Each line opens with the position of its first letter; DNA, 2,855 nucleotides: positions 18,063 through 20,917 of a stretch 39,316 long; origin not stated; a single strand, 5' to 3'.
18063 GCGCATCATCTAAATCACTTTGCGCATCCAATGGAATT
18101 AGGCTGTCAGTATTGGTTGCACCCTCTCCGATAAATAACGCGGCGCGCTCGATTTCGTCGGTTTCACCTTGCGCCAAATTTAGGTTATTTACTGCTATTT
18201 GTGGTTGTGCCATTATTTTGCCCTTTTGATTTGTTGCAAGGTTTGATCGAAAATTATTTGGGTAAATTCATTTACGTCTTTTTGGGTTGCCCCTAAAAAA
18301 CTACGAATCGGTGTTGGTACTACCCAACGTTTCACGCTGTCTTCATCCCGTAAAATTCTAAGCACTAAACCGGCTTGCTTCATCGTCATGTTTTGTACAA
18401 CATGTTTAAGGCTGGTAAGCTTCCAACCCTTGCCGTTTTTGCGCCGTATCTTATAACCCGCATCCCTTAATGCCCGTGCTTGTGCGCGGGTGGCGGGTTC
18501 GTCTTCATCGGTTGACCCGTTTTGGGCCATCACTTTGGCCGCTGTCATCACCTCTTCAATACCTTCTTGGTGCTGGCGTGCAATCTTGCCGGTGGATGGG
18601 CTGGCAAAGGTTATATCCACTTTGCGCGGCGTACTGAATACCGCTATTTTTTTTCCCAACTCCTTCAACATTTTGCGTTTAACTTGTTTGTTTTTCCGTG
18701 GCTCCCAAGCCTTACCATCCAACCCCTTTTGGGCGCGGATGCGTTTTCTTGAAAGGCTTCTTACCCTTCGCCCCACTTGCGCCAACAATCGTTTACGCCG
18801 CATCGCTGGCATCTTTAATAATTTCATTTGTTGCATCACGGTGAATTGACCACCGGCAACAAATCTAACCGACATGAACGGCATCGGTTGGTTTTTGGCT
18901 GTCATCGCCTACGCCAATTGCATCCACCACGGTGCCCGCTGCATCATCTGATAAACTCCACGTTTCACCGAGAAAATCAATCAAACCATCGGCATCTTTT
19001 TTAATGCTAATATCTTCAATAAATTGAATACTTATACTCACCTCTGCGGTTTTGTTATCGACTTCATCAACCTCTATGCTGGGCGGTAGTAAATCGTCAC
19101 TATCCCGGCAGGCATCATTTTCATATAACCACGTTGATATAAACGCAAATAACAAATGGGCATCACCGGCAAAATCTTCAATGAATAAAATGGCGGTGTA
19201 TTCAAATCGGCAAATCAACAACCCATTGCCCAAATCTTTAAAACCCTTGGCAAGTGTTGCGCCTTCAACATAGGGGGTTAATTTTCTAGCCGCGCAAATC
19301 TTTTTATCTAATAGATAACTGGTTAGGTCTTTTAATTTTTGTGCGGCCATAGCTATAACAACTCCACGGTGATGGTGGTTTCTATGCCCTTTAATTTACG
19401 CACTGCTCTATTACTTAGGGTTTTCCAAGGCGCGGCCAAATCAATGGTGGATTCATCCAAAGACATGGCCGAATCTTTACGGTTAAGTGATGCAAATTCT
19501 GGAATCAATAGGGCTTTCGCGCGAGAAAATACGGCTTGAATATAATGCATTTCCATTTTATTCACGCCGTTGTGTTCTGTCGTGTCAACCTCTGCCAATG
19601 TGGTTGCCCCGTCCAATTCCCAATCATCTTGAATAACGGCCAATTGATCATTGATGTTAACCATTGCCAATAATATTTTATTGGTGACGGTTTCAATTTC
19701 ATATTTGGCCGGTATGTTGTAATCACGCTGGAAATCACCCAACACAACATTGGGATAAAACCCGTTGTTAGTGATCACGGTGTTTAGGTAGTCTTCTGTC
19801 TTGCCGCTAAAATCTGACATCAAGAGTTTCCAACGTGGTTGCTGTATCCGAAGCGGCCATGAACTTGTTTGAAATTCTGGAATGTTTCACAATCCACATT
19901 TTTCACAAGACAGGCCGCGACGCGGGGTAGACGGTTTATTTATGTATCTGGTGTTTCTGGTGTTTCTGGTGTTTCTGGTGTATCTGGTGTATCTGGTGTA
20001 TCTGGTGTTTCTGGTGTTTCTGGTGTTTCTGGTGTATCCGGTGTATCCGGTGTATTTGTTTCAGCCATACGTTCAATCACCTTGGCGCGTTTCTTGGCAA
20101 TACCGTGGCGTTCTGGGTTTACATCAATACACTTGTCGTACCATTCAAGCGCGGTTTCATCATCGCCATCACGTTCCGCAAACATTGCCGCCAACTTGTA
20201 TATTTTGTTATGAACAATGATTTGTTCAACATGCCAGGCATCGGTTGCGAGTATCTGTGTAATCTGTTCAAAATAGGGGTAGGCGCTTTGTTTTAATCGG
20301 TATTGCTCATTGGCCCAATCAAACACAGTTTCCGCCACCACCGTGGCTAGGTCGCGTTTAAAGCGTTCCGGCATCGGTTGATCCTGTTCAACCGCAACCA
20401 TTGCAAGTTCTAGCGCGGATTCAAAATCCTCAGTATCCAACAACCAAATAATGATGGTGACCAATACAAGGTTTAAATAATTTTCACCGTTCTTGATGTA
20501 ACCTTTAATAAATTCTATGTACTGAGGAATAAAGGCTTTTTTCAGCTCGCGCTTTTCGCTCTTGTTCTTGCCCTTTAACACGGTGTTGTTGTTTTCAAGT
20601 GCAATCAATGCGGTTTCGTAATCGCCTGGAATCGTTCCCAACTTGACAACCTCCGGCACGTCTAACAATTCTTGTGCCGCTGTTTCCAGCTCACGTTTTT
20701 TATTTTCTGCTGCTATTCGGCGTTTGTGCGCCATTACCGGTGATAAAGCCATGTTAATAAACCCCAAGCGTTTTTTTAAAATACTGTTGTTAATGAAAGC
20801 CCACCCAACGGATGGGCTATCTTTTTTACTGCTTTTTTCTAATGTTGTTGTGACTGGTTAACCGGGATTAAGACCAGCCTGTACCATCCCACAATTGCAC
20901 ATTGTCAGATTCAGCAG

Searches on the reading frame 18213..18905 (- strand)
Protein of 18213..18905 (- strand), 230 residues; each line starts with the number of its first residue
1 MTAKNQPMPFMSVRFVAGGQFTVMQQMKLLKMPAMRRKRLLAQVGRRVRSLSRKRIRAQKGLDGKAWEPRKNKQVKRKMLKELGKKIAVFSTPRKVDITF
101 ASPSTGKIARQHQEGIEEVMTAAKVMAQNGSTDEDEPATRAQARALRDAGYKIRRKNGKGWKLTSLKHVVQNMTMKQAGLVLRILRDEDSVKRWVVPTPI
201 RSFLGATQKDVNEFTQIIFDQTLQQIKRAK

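Call 20: search_protein_families(library=phrogs, proteins=[window:18213-18905:-], max_evalue=0.001)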
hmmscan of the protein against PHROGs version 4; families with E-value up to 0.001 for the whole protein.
window:18213-18905:- (230 aa): 2 families
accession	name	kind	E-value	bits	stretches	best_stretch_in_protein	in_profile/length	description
phrog_26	-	connector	5.3e-22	79.7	1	8-225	75-228/321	tail completion or Neck1 protein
phrog_36427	-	unknown function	0.00037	20.8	1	35-78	177-220/367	-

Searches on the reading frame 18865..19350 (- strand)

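Call 20: search_protein_families(library=phrogs, proteins=[window:18865-19350:-], max_evalue=0.001)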
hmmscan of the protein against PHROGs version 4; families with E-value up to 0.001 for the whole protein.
window:18865-19350:- (161 aa): 1 family
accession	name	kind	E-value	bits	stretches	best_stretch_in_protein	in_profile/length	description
phrog_65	-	connector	7.2e-20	72.3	1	4-134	2-144/159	tail terminator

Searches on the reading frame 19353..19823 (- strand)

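Call 20: search_protein_families(library=phrogs, proteins=[window:19353-19823:-], max_evalue=0.001)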
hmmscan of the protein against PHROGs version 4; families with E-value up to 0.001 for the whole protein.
window:19353-19823:- (156 aa): 1 family
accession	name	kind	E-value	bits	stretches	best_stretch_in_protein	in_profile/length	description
phrog_71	-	connector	8.6e-33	114.4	1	1-156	1-158/158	head-tail adaptor Ad1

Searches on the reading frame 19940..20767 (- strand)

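Call 20: search_protein_families(library=phrogs, proteins=[window:19940-20767:-], max_evalue=0.001)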
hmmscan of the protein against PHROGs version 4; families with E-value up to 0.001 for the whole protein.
window:19940-20767:- (275 aa): 3 families
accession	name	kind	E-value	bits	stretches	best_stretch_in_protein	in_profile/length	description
phrog_74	-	head and packaging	1.8e-43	149.8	1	8-244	2-227/232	terminase small subunit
phrog_9273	-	head and packaging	6.6e-16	59.4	1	49-151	30-133/139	terminase small subunit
phrog_5997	-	head and packaging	6.2e-11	44.1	1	107-264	2-155/162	terminase small subunit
